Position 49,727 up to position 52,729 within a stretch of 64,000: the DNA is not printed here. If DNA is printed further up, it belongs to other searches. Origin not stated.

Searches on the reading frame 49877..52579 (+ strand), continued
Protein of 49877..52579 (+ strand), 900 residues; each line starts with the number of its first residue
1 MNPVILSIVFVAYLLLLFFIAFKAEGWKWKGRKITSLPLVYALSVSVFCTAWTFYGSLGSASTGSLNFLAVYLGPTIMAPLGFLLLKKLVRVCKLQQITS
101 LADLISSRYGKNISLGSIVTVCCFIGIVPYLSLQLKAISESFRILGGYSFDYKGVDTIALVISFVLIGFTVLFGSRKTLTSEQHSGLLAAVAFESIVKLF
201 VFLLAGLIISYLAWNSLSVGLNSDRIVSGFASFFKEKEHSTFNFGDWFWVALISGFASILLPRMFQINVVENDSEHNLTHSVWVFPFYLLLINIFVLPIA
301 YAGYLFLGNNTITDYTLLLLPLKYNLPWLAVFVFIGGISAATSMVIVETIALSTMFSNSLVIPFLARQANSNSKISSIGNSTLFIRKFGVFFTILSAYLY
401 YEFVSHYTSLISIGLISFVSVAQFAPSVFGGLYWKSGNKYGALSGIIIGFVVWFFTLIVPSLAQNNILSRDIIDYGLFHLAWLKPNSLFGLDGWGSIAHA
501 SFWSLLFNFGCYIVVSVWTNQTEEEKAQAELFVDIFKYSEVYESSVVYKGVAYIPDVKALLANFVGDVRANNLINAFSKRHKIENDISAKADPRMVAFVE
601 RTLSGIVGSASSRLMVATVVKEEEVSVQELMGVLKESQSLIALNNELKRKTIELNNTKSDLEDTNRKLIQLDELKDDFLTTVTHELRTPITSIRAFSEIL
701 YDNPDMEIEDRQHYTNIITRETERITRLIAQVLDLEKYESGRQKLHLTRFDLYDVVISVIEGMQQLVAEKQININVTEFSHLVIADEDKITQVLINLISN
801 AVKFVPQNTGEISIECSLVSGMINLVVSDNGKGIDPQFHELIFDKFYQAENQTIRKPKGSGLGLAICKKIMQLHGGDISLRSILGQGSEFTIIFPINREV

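Call 30: search_solved_structures(query=window:49877-52579:+, max_evalue=1e-30, show_alignments=0)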
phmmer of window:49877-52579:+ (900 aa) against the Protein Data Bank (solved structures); distinct sequences matched with E-value up to 1e-30: 7.
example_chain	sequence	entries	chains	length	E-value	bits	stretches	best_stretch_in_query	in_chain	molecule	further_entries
10ed_A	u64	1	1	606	1e-64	222.3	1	8-531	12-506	histidine kinase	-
5uht_A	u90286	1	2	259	3e-35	124.8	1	666-898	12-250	Sensor histidine kinase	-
2c2a_A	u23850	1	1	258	3.1e-35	124.8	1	666-898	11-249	SENSOR HISTIDINE KINASE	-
3dge_A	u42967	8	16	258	3.1e-35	124.8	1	666-898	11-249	Sensor protein | Histidine kinase | Sensor histidine kinase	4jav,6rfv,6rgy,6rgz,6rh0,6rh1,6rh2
6azr_A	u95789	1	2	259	1.4e-34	122.6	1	666-898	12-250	Sensor histidine kinase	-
4jas_A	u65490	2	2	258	3e-34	121.5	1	666-898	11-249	Histidine kinase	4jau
6rh7_A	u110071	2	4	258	7.2e-34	120.3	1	666-898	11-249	Sensor histidine kinase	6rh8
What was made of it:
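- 49877..52579 (+): Sensor histidine kinase, 900 aa: SLC5-like 13-TM domain plus STAC (aa 5-623, nt 49889-51745), a short coiled linker with no PAS, HisKA (aa 675-741) with His684 (nt 51926-51928), and HATPase_c (aa 786-896). The kinase core is closest to HK853 (E 3e-35, call 30).
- Closest known: HK853/RR468 of Thermotoga maritima. Same: The kinase core (DHp + CA) has HK853 as its best solved match (E 3e-35, call 30).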

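Call 37: find_encoding_contigs(protein=P0001, flank=3000, max_places=2)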
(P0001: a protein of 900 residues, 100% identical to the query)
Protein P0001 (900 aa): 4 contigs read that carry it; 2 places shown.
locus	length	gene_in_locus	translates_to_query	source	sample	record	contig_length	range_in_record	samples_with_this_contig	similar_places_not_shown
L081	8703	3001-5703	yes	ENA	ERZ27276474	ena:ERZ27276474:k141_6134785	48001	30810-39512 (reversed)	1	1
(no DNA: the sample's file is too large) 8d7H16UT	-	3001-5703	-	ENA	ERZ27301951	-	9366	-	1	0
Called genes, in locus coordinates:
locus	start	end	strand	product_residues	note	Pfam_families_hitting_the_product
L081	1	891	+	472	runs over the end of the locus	-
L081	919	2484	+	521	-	PF00083:Sugar_tr, PF07690:MFS_1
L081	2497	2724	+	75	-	PF20664:DUF6814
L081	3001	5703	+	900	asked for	PF00512:HisKA, PF02518:HATPase_c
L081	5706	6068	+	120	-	PF00072:Response_reg, PF23198:PDE8A_N (weak)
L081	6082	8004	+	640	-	PF16177:ACAS_N, PF00501:AMP-binding, PF13193:AMP-binding_C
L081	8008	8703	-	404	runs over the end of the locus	PF13385:Laminin_G_3, PF18962:Por_Secre_tail (weak)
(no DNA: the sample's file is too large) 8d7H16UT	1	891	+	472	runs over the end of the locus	-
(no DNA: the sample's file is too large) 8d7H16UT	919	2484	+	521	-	PF00083:Sugar_tr, PF07690:MFS_1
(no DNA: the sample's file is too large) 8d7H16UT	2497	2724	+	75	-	PF20664:DUF6814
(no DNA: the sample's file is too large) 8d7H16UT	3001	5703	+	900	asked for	PF00512:HisKA, PF02518:HATPase_c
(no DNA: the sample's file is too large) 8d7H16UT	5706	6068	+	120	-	PF00072:Response_reg, PF23198:PDE8A_N (weak)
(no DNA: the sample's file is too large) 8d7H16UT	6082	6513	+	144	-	?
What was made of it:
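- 49689..49880 (+): CbrX-like 63-aa ORF with two hydrophobic helices; its TGA overlaps the kinase ATG (ATGA). The ORF was not called by the public gene caller (call 37).
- Checked: An independent gene call on a 100%-identical ENA contig gives the same three products of 900, 120 and 640 aa (call 37).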

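Call 42: search_protein_families(library=pfam, proteins=[L053:3525-5684:-, L059:7487-9808:-, L058:9790-11964:-, L040:9915-12143:-, L048:4390-6690:+, L080:4327-6642:+, L061:4581-6083:-, L028:3113-5185:-, L046:4248-6320:+, L037:2569-4824:-], max_evalue=0.0001)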
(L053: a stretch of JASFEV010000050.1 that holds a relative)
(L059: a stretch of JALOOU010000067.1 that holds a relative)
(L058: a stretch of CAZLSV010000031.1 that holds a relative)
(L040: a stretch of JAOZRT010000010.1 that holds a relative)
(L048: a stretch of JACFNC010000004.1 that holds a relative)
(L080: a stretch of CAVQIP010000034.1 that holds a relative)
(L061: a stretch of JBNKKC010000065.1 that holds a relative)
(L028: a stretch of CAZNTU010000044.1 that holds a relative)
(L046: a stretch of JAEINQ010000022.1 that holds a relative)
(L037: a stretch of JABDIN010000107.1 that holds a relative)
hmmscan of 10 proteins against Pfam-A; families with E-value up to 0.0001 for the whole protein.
L053:3525-5684:- (719 aa): 3 families
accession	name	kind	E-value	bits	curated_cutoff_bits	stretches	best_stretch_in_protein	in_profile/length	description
PF00929.31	RNase_T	-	1.2e-35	123.9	24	1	531-687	2-164/164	Exonuclease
PF08448.16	PAS_4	-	7.4e-06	26.6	23.1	1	151-265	3-108/110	PAS fold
PF13426.13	PAS_9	-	2.2e-05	25.1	27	1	153-264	1-103/103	PAS domain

L059:7487-9808:- (773 aa): 1 family
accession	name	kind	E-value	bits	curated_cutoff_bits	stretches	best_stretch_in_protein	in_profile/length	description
PF00929.31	RNase_T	-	5.9e-30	105.4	24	1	585-741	2-164/164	Exonuclease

L058:9790-11964:- (724 aa): 2 families
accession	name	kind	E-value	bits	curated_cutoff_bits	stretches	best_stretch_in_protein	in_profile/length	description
PF00929.31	RNase_T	-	1.5e-34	120.4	24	1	536-692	2-164/164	Exonuclease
PF08448.16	PAS_4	-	1.6e-05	25.5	23.1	0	152-271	2-108/110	PAS fold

L040:9915-12143:- (742 aa): 1 family
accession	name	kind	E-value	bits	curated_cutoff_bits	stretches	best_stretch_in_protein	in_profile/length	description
PF00929.31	RNase_T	-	1e-36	127.4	24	1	554-709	2-163/164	Exonuclease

L048:4390-6690:+ (766 aa): 4 families
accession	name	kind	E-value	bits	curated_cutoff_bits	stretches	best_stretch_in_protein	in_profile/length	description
PF00929.31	RNase_T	-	3.9e-36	125.5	24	1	575-731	1-164/164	Exonuclease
PF08448.16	PAS_4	-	7.4e-07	29.8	23.1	1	209-320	3-109/110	PAS fold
PF01612.26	DNA_pol_A_exo1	-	7.6e-07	29.5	23.6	1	643-710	61-127/173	3'-5' exonuclease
PF00989.32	PAS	-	8.3e-07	29.5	22.6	1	204-316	4-113/113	PAS fold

L080:4327-6642:+ (771 aa): 3 families
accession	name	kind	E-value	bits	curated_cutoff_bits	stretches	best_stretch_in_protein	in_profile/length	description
PF00929.31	RNase_T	-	1.1e-32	114.3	24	1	579-735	1-163/164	Exonuclease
PF08448.16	PAS_4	-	1.7e-05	25.4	23.1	0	210-323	5-106/110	PAS fold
PF00989.32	PAS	-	2.7e-05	24.6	22.6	0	202-266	3-67/113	PAS fold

L061:4581-6083:- (500 aa): 5 families
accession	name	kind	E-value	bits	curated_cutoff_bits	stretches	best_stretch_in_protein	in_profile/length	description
PF00027.35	cNMP_binding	-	3e-15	56.4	27.5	1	30-112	3-86/89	Cyclic nucleotide-binding domain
PF12147.14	Methyltransf_20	-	2.6e-10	40.4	21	1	273-439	79-243/309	Putative methyltransferase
PF13649.12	Methyltransf_25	-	5.2e-07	30.7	27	1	331-437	1-97/97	Methyltransferase domain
PF08242.18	Methyltransf_12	-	1.7e-05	25.9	30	1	334-439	3-98/98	Methyltransferase domain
PF13847.12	Methyltransf_31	-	2.5e-05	24.4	27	1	329-445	5-113/145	Methyltransferase domain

L028:3113-5185:- (690 aa): 6 families
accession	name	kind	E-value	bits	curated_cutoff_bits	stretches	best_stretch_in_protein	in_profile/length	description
PF03764.24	EFG_IV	-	2.4e-46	156.9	24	1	473-592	1-121/121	Elongation factor G, domain IV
PF00009.33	GTP_EFTU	-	6.3e-43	147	26.5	1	7-276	2-188/188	Elongation factor Tu GTP binding domain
PF00679.30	EFG_C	-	7.6e-33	112.9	27.9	1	594-680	1-88/89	Elongation factor G C-terminus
PF14492.12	EFG_III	-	1.9e-24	85.9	27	1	401-470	4-73/75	Elongation Factor G, domain III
PF22042.2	EF-G_D2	-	1.1e-17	64.4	27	1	303-386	1-83/84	Elongation factor G domain 2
PF03144.31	GTP_EFTU_D2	-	4.6e-07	30.6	30.3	1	318-385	1-73/73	Elongation factor Tu domain 2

L046:4248-6320:+ (690 aa): 6 families
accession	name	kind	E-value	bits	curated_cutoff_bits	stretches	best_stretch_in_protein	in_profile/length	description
PF03764.24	EFG_IV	-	1e-43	148.4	24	1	473-592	1-121/121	Elongation factor G, domain IV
PF00009.33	GTP_EFTU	-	6e-39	134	26.5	1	7-276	2-188/188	Elongation factor Tu GTP binding domain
PF00679.30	EFG_C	-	1.9e-30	105.2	27.9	1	594-680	1-88/89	Elongation factor G C-terminus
PF14492.12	EFG_III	-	5.9e-24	84.4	27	1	401-471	4-74/75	Elongation Factor G, domain III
PF22042.2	EF-G_D2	-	4.3e-17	62.4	27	1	303-386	1-83/84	Elongation factor G domain 2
PF03144.31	GTP_EFTU_D2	-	8.4e-06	26.6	30.3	1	318-385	1-73/73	Elongation factor Tu domain 2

L037:2569-4824:- (751 aa): 2 families
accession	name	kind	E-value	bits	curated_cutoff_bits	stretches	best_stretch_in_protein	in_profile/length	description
PF05226.16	CHASE2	-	5.9e-25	88.7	26.3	1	34-398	17-255/257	CHASE2 domain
PF00211.25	Guanylate_cyc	-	1.2e-13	51.5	21.9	1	499-669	10-178/183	Adenylate and Guanylate cyclase catalytic domain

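Call 52: predict_structure(alignment_id=A5)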
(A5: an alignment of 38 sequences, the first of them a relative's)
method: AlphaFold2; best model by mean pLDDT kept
length: 767 residues; sequences in the alignment: 38
mean_pLDDT: 86.2   pTM: 0.72
mean pLDDT of the five models: 86.2, 83.9, 83.5, 83.5, 83.0
residues with pLDDT >= 90: 386; 70-90: 299; 50-70: 56; < 50: 26
segments of 3 or more residues with pLDDT < 50: 1-3, 372-375, 626-635, 697-700
pLDDT, mean of each block of 10 residues (from residue 1): 70 90 90 91 86 89 90 84 84 86 88 88 73 90 97 96 94 92 98 97 92 96 98 97 93 97 94 77 92 89 89 94 95 93 97 97 89 58 92 95 91 61 95 83 79 95 84 88 92 80 89 87 86 88 89 92 88 92 86 86 84 87 45 49 87 81 67 90 89 60 84 78 84 83 90 86 61
secondary structure, 60 per line:
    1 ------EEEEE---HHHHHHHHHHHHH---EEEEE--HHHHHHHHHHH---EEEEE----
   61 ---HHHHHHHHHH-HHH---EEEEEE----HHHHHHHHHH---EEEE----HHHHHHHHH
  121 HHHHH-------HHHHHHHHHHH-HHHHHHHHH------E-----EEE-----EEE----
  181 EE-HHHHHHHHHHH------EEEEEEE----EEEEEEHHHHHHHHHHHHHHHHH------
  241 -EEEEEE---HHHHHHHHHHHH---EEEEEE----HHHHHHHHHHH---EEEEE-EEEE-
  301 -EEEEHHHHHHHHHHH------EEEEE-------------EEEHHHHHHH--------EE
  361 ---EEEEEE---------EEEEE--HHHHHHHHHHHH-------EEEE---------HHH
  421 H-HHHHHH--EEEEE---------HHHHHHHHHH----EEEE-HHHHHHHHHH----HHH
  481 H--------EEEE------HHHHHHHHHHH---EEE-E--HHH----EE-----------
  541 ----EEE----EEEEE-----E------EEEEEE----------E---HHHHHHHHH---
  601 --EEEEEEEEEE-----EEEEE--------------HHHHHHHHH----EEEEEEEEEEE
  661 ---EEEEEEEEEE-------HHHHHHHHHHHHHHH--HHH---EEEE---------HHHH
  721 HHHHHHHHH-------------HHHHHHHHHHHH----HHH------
elements in order (helices of 4 or more, strands of 3 or more residues): E7-11 H15-27 E31-35 H38-48 E52-56 H64-73 E81-86 H91-100 E104-107 H112-125 H133-143 H145-153 E166-168 E174-176 H184-194 E201-207 E212-217 H218-234 E242-247 H251-262 E266-271 H276-286 E290-294 E296-299 E302-305 H306-316 E323-327 E341-343 H344-350 E364-369 E379-383 H386-397 E405-408 H418-421 H423-428 E431-435 H445-454 E459-462 H464-473 H478-481 E490-493 H500-510 E514-516 E545-547 E552-556 E569-574 H589-597 E603-612 E618-622 H637-645 E650-660 E664-673 H681-695 E704-707 H717-729 H743-754
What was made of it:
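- AlphaFold2 folds a natural fusion as a canonical REC followed by an Acs fold (pLDDT 86, pTM 0.72, call 52). The AlphaFold output gave no inter-domain error map, so no interface could be assessed (call 52).
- Tried and rejected: AlphaFold2 of a natural fusion (call 52).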

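Call 58: search_protein_families(library=pfam, proteins=[L060:10122-11594:+, L076:10136-11632:+, L066:10250-11728:+, L071:3722-5215:+, L001:10384-11892:+, L017:10130-11173:+, L022:10064-10576:+, L052:12608-13882:+, L003:10091-11446:-, L016:10104-11816:-], max_evalue=0.0001)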
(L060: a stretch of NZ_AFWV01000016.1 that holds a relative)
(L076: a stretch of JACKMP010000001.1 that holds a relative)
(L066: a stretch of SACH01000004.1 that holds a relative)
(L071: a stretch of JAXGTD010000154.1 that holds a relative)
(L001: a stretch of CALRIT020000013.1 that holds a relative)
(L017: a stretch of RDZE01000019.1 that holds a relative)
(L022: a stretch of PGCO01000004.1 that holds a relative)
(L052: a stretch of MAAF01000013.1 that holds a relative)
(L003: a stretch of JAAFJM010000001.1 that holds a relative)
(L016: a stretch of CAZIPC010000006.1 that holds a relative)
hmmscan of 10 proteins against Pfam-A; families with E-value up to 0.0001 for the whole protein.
L060:10122-11594:+ (490 aa): 3 families
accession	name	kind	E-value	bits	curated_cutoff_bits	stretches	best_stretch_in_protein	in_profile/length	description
PF03445.19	DUF294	-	6.5e-45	152.8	21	1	173-310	4-138/138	Putative nucleotidyltransferase DUF294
PF10335.14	DUF294_C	-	5.2e-32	111.1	22.5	1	347-487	2-144/145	Putative nucleotidyltransferase substrate binding domain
PF00571.33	CBS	-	1.4e-11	45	24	1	95-144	5-54/57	CBS domain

L076:10136-11632:+ (498 aa): 3 families
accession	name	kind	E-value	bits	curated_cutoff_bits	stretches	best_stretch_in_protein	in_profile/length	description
PF03445.19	DUF294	-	2.6e-41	141.2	21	1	186-318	9-138/138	Putative nucleotidyltransferase DUF294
PF10335.14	DUF294_C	-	2e-34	118.9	22.5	1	354-496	1-145/145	Putative nucleotidyltransferase substrate binding domain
PF00571.33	CBS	-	5.6e-11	43.1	24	1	36-88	3-55/57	CBS domain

L066:10250-11728:+ (492 aa): 3 families
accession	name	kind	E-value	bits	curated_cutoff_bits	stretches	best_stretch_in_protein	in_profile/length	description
PF03445.19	DUF294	-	2.3e-44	151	21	1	176-312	5-138/138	Putative nucleotidyltransferase DUF294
PF10335.14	DUF294_C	-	7.5e-33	113.8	22.5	1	349-490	2-145/145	Putative nucleotidyltransferase substrate binding domain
PF00571.33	CBS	-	1.4e-10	41.8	24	1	93-146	1-54/57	CBS domain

L071:3722-5215:+ (497 aa): 3 families
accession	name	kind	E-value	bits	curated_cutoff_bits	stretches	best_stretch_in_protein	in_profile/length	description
PF03445.19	DUF294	-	5.4e-45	153.1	21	1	178-316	2-137/138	Putative nucleotidyltransferase DUF294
PF10335.14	DUF294_C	-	2.9e-33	115.1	22.5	1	354-495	2-145/145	Putative nucleotidyltransferase substrate binding domain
PF00571.33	CBS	-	1.9e-11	44.6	24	1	104-151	7-54/57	CBS domain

L001:10384-11892:+ (502 aa): 5 families
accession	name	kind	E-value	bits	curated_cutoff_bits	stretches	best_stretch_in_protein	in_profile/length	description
PF01381.28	HTH_3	-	2.2e-13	50.4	23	1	15-68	1-54/55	Helix-turn-helix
PF12844.13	HTH_19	-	1.1e-10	41.7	30.2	1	14-72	3-61/64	Helix-turn-helix domain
PF06114.19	Peptidase_M78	-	1.2e-09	38.4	22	1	214-318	27-122/123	IrrE N-terminal-like domain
PF13560.12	HTH_31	-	4e-09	37.1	27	1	11-65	2-57/64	Helix-turn-helix domain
PF13443.12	HTH_26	-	8.3e-06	26.4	22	1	14-71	1-59/63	Cro/C1-type HTH DNA-binding domain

L017:10130-11173:+ (347 aa): 3 families
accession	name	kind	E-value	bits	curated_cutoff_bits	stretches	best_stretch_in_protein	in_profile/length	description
PF01761.26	DHQ_synthase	-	4.9e-43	145.9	24.2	1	51-162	2-113/115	3-dehydroquinate synthase N-terminal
PF24621.2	DHQS_C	-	9.2e-37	126.6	27.6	1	165-306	1-144/144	3-dehydroquinate synthase C-terminal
PF13685.12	Fe-ADH_2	-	9.1e-05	22.9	28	0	10-147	7-138/149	Iron-containing alcohol dehydrogenase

L022:10064-10576:+ (170 aa): 0 families

L052:12608-13882:+ (424 aa): 1 family
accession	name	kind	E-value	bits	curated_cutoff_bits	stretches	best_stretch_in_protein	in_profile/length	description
PF01960.23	ArgJ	-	1.3e-136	455.7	32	1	24-424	5-377/377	ArgJ family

L003:10091-11446:- (451 aa): 1 family
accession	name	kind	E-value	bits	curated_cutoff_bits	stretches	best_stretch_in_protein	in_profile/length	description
PF00375.23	SDF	-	8.8e-110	367.8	27.9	1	56-447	1-387/387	Sodium:dicarboxylate symporter family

L016:10104-11816:- (570 aa): 2 families
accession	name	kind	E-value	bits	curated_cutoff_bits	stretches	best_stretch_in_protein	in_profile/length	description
PF07695.17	7TMR-DISM_7TM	-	5.7e-28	98.7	29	1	58-262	1-202/205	7TM diverse intracellular signalling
PF07228.17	SpoIIE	-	2.4e-17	64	25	1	375-569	6-190/192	Stage II sporulation protein E (SpoIIE)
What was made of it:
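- One locus, L001, has an HTH_3/Peptidase_M78 gene after the receiver (call 58). In four Chromatiaceae-type loci it is followed by a CBS + DUF294 + DUF294_C protein (call 58).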
